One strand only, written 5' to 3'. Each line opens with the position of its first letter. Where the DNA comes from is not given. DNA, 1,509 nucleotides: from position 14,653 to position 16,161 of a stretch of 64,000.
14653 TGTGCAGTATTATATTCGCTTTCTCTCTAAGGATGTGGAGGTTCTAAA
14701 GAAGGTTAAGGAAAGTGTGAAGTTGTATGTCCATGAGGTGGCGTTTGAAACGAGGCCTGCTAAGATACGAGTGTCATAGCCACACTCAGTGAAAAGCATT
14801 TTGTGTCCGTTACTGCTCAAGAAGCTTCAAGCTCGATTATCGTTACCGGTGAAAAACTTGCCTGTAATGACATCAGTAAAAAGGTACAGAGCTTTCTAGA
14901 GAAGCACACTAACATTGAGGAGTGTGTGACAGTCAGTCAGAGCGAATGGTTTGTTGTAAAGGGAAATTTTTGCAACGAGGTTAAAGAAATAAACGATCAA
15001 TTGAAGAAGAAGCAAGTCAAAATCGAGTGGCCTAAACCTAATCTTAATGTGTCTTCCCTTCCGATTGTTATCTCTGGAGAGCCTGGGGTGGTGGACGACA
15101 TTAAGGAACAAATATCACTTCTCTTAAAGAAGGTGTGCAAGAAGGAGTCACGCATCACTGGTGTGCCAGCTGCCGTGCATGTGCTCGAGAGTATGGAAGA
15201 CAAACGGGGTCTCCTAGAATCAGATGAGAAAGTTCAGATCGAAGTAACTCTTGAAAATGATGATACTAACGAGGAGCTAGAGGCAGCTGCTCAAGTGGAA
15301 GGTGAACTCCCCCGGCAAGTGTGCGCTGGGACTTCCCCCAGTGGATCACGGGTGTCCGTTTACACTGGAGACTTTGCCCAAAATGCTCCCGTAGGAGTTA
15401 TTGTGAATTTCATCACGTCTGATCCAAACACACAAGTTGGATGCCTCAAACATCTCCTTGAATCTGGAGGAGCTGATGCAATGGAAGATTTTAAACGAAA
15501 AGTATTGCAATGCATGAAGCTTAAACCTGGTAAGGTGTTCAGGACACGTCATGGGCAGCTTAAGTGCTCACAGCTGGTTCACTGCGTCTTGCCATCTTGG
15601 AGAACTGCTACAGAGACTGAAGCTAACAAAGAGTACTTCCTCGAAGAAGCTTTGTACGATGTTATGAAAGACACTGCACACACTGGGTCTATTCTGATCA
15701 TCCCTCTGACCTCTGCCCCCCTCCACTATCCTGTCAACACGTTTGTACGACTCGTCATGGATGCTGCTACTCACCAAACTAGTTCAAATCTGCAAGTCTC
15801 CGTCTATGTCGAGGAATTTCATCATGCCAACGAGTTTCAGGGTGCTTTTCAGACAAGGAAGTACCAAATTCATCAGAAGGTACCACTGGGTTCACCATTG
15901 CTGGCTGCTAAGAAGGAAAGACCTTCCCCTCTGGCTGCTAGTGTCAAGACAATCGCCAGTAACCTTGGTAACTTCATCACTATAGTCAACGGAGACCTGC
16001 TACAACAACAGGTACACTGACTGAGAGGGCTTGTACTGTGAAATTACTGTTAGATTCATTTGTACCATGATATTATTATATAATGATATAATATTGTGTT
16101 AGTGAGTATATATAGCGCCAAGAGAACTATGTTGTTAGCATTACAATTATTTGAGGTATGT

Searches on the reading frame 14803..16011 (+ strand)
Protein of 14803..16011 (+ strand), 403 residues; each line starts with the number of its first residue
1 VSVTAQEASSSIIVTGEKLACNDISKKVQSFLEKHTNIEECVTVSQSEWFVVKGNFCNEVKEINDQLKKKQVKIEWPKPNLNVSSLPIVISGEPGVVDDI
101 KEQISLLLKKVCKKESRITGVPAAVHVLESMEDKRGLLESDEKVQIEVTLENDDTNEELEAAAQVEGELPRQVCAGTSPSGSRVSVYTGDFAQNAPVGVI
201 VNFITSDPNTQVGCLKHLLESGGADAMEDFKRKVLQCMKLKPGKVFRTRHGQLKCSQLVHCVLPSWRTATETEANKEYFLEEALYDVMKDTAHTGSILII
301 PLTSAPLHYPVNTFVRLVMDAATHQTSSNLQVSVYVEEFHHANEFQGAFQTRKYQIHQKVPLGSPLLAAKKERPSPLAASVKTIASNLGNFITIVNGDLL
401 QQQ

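Call 9: search_protein_families(library=pfam, proteins=[window:14803-16011:+], max_evalue=0.01)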
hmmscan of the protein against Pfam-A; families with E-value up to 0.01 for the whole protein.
window:14803-16011:+ (403 aa): 1 family
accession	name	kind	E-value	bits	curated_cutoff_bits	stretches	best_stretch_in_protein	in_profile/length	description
PF01661.27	Macro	-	0.00029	21.2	22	1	220-299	20-99/118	Macro domain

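Call 27: search_solved_structures(query=window:14803-16011:+, max_evalue=0.01)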
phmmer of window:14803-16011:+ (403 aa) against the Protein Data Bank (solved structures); distinct sequences matched with E-value up to 0.01: 5.
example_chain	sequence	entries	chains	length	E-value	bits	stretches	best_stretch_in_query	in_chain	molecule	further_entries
3vfq_A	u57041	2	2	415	2.1e-14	56.6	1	149-333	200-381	Poly [ADP-ribose] polymerase 14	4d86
5o2d_A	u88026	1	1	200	4.6e-09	39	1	177-339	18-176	Poly [ADP-ribose] polymerase 14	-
3q71_A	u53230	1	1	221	1.1e-08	37.8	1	177-334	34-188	Poly [ADP-ribose] polymerase 14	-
9qyd_A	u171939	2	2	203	8.5e-08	34.8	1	184-322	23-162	Protein mono-ADP-ribosyltransferase PARP9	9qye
3q6z_A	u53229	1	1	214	0.0019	20.5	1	183-321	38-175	Poly [ADP-ribose] polymerase 14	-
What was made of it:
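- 13731..16011 (+): Copy 2, large exon 7 (KH-like region plus macro1 plus the first strand of macro2). It is broken by a 25-bp deletion at 14774/14775 that shifts the frame and gives TAG at 14777-14779. Macro hit to PARP14 3vfq, 2e-14 (call 27).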

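Call 50: search_protein_families(library=pfam, proteins=[window:14803-16011:+], max_evalue=1)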
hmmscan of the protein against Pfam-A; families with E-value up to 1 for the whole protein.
window:14803-16011:+ (403 aa): 4 families
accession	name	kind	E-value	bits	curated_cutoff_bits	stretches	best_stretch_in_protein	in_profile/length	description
PF01661.27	Macro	-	0.00029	21.2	22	1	220-299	20-99/118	Macro domain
PF23252.1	KH_PARP14_5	-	0.026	15.1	23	1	6-36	40-70/70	PARP14, fifth type I KH domain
PF04969.22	CS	-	0.23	12.9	21.3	0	324-360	6-41/78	CS domain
PF23248.1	KH_PARP14_2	-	0.39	11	27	0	88-115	39-66/72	PARP14, second type I KH domain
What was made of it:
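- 13731..16011 (+): Weak KH_PARP14_5 hit (call 50).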
